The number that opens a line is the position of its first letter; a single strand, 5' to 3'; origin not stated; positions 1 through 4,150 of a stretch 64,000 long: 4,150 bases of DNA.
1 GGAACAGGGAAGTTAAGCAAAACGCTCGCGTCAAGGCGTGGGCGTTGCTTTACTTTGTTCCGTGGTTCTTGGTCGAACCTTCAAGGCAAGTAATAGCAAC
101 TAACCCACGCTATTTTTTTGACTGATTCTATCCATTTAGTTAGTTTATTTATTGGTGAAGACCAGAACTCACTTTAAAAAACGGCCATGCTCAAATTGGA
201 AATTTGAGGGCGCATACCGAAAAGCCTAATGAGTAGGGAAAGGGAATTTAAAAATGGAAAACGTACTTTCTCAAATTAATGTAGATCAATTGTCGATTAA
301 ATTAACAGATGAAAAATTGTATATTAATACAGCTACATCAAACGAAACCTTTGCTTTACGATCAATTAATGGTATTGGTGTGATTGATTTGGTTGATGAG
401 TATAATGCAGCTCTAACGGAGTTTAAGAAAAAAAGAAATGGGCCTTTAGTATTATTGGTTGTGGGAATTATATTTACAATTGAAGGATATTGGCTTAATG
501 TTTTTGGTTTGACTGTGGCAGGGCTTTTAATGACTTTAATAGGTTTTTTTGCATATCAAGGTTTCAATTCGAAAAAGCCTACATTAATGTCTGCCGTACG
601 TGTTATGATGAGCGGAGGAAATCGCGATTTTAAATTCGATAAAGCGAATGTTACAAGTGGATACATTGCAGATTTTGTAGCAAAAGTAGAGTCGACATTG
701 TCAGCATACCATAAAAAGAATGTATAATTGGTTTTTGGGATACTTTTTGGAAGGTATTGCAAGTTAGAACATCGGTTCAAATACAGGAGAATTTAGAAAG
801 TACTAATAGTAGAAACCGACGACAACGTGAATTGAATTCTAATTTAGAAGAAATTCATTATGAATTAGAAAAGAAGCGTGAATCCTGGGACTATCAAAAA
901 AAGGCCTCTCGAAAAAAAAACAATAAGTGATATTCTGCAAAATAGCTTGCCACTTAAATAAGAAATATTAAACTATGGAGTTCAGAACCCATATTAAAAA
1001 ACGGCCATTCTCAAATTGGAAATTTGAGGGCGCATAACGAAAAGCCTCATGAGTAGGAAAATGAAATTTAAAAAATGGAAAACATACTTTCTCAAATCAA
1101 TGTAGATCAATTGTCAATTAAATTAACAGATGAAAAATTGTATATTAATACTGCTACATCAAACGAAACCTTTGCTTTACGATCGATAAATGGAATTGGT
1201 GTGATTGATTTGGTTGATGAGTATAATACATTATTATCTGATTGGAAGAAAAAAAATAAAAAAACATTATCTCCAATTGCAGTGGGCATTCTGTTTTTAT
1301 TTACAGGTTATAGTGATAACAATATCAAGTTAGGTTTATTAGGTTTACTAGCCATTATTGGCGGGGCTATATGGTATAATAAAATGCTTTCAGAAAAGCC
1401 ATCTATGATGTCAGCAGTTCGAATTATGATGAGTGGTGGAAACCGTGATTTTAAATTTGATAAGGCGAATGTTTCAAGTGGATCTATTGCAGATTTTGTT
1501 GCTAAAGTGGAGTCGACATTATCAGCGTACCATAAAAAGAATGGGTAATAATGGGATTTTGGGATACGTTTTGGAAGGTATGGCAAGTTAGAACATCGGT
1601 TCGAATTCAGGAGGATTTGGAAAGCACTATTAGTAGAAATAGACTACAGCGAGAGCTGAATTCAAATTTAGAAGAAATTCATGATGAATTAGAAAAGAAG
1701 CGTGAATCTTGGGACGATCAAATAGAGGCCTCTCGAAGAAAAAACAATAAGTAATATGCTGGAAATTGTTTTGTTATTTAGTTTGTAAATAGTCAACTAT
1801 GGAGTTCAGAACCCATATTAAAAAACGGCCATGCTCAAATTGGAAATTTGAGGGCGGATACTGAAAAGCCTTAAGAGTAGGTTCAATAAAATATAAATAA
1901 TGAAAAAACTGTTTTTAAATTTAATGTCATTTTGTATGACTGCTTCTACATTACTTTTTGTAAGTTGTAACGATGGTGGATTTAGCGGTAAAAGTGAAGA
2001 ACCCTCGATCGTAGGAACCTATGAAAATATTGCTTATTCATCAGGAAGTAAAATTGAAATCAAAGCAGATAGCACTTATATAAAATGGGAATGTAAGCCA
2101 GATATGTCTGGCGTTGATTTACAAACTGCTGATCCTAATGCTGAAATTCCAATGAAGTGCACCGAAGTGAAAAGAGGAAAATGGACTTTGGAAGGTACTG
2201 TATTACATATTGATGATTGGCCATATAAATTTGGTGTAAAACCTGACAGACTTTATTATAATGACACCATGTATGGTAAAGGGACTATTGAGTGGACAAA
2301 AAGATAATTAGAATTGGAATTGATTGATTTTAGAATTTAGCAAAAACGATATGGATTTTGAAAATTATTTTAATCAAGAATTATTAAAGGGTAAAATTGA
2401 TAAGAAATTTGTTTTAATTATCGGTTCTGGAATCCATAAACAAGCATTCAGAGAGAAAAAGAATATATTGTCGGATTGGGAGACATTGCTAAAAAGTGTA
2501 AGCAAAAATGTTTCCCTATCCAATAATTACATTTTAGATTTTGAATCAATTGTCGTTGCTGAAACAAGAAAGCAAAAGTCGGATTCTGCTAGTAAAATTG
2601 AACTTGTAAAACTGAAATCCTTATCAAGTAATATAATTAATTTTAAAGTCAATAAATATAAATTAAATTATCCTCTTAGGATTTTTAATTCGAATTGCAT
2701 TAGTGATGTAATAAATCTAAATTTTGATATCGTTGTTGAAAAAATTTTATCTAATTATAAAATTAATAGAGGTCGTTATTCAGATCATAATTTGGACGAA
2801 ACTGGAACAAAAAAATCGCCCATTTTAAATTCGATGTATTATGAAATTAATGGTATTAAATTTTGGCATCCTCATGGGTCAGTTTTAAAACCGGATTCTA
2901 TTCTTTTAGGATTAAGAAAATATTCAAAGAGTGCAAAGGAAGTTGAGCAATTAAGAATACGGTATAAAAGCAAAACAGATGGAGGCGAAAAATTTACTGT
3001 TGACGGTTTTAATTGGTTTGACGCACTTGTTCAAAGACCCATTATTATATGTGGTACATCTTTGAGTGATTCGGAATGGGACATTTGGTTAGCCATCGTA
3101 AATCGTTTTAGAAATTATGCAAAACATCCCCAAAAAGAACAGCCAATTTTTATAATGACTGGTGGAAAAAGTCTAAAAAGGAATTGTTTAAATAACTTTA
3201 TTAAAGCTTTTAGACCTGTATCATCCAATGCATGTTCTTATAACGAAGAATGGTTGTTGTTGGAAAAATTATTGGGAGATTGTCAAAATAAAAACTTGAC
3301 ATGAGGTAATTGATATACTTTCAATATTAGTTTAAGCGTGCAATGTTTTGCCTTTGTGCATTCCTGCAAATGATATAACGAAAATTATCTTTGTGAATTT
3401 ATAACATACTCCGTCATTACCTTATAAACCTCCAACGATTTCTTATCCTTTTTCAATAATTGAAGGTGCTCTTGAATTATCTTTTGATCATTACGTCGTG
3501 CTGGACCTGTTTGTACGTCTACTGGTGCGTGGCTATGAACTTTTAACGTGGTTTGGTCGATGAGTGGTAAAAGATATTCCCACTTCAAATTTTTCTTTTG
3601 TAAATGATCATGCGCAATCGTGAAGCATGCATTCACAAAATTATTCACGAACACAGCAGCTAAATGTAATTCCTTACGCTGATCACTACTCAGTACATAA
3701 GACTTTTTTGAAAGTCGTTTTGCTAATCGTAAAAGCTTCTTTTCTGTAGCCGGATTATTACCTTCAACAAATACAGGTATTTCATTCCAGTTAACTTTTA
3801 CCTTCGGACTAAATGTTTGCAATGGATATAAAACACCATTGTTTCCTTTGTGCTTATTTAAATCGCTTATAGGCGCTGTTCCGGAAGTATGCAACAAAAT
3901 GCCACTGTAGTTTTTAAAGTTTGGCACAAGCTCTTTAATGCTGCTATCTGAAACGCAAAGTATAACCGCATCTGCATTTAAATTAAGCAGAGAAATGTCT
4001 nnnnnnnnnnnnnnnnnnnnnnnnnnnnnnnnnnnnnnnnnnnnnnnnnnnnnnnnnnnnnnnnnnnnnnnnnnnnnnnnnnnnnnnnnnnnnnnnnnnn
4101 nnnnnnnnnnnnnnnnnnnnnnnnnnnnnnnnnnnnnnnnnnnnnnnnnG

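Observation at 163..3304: Candidate undescribed conflict/defence locus: a stand-alone SIR2_2-like protein plus a lipoprotein, linked by a shared leader to two membrane-hairpin/coiled-coil gene pairs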

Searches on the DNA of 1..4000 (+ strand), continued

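Call 75: search_with_rna_model(model_id=R2, sources=[window, L001, L002, L004, L006, L007, L008, L009, L010, L011, L012, L013, L014, L015, L016, L017, L018, L019, L020, L021, L022, L023, L024, L025, L026, L027, L028, L029, L030, L031, L032, L033, L034, L035, L037, L038, L039, L040, L041], max_evalue=1)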
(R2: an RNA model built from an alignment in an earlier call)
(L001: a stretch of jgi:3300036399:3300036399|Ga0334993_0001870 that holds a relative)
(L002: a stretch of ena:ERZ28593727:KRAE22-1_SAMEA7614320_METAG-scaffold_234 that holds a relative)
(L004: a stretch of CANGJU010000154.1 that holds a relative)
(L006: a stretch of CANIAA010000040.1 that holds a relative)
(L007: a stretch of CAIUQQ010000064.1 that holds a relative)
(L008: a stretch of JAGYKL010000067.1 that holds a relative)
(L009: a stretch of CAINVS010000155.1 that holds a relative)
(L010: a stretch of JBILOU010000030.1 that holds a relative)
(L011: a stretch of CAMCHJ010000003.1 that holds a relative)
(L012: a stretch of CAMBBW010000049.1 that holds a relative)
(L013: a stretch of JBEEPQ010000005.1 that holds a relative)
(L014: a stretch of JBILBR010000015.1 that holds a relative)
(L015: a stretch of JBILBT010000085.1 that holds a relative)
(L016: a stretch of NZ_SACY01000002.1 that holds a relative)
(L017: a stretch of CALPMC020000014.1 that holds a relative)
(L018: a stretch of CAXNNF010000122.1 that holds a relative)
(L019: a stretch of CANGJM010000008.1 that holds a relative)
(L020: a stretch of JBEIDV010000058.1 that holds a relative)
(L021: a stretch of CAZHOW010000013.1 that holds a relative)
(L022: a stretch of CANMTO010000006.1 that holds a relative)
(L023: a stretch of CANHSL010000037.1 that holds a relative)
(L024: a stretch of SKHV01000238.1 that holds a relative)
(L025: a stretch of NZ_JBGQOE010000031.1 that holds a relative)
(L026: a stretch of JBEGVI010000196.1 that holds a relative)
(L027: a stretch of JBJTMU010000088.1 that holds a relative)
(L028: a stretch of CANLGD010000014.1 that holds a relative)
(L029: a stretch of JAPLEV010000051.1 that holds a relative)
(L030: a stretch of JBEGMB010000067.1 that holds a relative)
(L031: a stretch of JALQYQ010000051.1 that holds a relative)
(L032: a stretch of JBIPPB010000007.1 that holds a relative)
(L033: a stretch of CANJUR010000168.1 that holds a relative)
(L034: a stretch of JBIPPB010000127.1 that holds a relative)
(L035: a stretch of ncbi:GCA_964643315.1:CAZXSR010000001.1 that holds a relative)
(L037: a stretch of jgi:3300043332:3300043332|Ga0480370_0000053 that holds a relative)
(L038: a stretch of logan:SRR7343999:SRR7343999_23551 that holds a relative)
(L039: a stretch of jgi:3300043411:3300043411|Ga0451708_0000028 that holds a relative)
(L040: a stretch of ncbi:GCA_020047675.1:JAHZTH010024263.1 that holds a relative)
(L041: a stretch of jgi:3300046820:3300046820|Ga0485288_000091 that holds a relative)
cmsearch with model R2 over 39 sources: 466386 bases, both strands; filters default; matches with E-value up to 1: 13.
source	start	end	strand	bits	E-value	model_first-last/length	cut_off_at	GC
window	966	1077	+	127.5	1.4e-28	1-112/112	no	0.33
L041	6616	6727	+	127.5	1.4e-28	1-112/112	no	0.33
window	1790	1902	+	121.6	4.3e-27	1-112/112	no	0.35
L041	7440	7552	+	121.6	4.3e-27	1-112/112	no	0.35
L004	2080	2188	+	121.5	4.5e-27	1-112/112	no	0.36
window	146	257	+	120.5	8e-27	1-112/112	no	0.38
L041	5796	5907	+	120.5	8e-27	1-112/112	no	0.38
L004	2888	2999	+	120.5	8.1e-27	1-112/112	no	0.36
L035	4918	5003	+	73.5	6.2e-15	1-112/112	no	0.37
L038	6218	6303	+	72.3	1.3e-14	1-112/112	no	0.33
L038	4915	5001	+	70.6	3.4e-14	1-112/112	no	0.28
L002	11730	11816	+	65.3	7.5e-13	1-112/112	no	0.31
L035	984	1061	+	17.9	0.73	1-112/112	no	0.36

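Call 90: search_with_rna_model(model_id=R2, sources=[L049, L050, L051, L052, L053, L054, L055, L056, L057, L058, L059, L060, L061, L062, L063, L064, L065, L066, L067, L068, L069, L070, L071, L072, L073, L074, L075, L076, L077, L078, L079, L080, L081, L082, L083, L084, L085, L086, L087, L088, L089, L044, L045, L046], max_evalue=0.1)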
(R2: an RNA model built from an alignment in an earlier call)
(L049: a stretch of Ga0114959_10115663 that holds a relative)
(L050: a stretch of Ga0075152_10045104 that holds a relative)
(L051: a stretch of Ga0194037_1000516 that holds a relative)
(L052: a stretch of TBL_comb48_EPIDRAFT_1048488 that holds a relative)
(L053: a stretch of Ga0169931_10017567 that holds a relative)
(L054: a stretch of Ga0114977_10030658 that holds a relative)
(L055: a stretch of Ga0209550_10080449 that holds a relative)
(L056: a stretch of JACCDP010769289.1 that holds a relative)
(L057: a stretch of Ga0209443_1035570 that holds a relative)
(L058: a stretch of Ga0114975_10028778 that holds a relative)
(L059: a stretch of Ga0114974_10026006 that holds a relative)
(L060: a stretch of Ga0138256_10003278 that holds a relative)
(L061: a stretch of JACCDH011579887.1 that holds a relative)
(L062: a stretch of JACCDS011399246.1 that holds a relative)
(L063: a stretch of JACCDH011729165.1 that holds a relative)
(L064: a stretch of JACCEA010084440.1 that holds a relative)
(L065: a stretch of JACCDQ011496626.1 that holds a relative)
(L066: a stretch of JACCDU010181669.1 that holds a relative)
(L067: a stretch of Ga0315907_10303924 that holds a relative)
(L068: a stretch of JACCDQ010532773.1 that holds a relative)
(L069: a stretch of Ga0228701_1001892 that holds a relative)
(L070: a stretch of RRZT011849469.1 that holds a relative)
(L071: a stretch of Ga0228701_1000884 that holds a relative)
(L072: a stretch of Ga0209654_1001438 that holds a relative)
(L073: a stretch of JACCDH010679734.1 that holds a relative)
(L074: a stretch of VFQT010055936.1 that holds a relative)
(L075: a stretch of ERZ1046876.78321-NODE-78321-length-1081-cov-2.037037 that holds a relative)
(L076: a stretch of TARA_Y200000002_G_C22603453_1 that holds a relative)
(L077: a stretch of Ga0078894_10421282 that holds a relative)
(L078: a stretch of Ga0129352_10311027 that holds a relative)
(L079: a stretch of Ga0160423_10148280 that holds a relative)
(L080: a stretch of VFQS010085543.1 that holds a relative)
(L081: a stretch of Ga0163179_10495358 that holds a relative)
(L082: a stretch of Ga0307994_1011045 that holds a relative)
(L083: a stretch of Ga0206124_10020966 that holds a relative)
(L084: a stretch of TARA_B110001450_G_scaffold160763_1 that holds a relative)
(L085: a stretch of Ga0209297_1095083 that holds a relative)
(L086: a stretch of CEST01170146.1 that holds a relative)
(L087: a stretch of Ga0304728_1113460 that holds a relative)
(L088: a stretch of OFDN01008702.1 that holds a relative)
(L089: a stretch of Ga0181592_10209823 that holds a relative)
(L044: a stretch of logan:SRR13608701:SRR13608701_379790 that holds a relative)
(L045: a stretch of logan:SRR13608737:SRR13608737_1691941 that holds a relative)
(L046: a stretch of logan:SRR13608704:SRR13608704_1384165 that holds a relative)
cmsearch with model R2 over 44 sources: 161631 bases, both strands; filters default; matches with E-value up to 0.1: 12.
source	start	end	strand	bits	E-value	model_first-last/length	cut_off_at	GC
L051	3916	4002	+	76.9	2.9e-16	1-112/112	no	0.33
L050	1363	1448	+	67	9.8e-14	1-112/112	no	0.35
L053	3124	3211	+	66.7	1.1e-13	1-112/112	no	0.28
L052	310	397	+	65.7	2.1e-13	1-112/112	no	0.28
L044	4480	4566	+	64.2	5e-13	1-112/112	no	0.38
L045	208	294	+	64.2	5e-13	1-112/112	no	0.38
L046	3378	3464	+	64.2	5e-13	1-112/112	no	0.38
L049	119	206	+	61.1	3e-12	1-112/112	no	0.33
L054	3255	3342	+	47.4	8.6e-09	1-112/112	no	0.26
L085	442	529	+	44.6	4.5e-08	1-112/112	no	0.27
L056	2517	2614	+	38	2.1e-06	1-112/112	no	0.32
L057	207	295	+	37.1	3.5e-06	1-112/112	no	0.27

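Call 91: search_rna_families(sources=[L049, L050, L051, L052, L053, L054, L055, L056, L057, L058, L059, L060, L061, L062, L063, L064, L065, L066, L067, L068], threshold=gathering)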
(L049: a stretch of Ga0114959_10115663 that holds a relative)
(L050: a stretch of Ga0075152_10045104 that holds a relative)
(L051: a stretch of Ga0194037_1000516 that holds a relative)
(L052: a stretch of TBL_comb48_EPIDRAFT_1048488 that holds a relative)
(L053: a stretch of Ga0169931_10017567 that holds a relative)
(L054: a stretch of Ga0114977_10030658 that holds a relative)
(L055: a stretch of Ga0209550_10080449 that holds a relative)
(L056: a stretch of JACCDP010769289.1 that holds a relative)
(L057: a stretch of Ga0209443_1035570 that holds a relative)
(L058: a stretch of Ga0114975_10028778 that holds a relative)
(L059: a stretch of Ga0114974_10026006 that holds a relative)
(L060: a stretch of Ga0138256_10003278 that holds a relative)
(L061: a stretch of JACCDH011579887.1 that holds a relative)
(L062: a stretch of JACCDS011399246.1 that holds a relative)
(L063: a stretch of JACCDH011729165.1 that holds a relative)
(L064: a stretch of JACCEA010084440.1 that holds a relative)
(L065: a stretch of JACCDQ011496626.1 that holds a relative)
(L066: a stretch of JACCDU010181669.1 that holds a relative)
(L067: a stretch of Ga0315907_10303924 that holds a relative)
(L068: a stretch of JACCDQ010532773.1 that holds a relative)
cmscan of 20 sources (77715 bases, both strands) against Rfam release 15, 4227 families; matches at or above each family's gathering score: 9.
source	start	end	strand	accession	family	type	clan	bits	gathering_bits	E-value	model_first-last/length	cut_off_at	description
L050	1367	1434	+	RF03081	DUF805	Cis-reg;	CL00115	83.6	51.1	6.1e-14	1-68/68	no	DUF805 RNA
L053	3128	3197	+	RF03081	DUF805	Cis-reg;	CL00115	82.7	51.1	1e-13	1-68/68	no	DUF805 RNA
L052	314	383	+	RF03081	DUF805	Cis-reg;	CL00115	80.7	51.1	3e-13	1-68/68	no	DUF805 RNA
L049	123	191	+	RF03081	DUF805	Cis-reg;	CL00115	77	51.1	2.2e-12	1-68/68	no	DUF805 RNA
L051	3920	3989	+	RF03081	DUF805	Cis-reg;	CL00115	77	51.1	2.2e-12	1-68/68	no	DUF805 RNA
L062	5759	5831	-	RF00005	tRNA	Gene; tRNA;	CL00001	74.4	29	2.3e-14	1-71/71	no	tRNA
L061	2309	2383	+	RF00005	tRNA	Gene; tRNA;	CL00001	71.8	29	1.2e-13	1-71/71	no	tRNA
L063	3715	3789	-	RF00005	tRNA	Gene; tRNA;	CL00001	71.8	29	1.2e-13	1-71/71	no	tRNA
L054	3292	3324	+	RF02914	DUF805b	Cis-reg;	CL00115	37.3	35.6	7.1e-07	1-35/35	no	DUF805b RNA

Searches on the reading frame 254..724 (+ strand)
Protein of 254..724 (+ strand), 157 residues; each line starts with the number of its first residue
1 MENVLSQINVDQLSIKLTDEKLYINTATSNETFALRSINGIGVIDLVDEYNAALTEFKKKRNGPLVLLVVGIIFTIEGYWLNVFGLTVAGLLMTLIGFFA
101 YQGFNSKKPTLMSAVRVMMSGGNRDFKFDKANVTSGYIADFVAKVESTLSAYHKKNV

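Call 6: search_protein_families(library=pfam, proteins=[window:254-724:+], max_evalue=1)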
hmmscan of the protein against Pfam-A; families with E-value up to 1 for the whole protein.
window:254-724:+ (157 aa): 2 families
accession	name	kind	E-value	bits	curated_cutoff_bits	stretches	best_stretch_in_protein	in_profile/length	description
PF19316.4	PIGO_PIGG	-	0.041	13.3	27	1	60-106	253-299/423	GPI ethanolamine phosphate transferase membrane region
PF11381.13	DUF3185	-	0.29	11.5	25.3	0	65-79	5-19/59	Protein of unknown function (DUF3185)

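Call 7: search_protein_families(library=padloc, proteins=[window:254-724:+], max_evalue=1)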
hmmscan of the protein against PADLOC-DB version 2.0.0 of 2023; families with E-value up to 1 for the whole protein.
window:254-724:+ (157 aa): 0 families

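Call 59: search_protein_families(library=ncbifam, proteins=[window:254-724:+], max_evalue=1)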
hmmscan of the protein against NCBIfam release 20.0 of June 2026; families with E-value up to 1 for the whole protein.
window:254-724:+ (157 aa): 1 family
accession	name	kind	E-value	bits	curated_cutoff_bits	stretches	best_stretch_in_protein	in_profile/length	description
NF047703.1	slr1658_superfam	superfamily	0.039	13.4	100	0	20-55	129-164/185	slr1658 superfamily regulator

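Call 60: search_protein_families(library=phrogs, proteins=[window:254-724:+], max_evalue=0.1)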
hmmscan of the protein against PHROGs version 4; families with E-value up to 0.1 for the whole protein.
window:254-724:+ (157 aa): 1 family
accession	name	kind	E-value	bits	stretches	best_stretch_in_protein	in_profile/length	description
phrog_1129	-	lysis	0.00029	21.8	1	64-105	37-78/86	holin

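Call 86: search_protein_families(library=padloc, alignment_id=A8, max_evalue=0.0001)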
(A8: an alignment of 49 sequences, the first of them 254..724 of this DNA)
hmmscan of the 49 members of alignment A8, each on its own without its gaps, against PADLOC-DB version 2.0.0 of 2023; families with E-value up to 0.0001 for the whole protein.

A. member 1, window:254-724:+ (157 aa): 0 families

B. families by the number of members that match (of 49 scanned): 6 families
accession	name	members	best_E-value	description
PDLC02203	MzaA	2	6.3e-46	-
PDLC02960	RT-Protease_XI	1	6e-18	single gene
PDLC02959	RT-Protease_XI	1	2.1e-17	single gene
PDLC04593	PDC-M35A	1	7.9e-09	-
PDLC03855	LmuA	1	3.7e-08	-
PDLC00169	HamA1|HamA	1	2.2e-05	DUF1837 domain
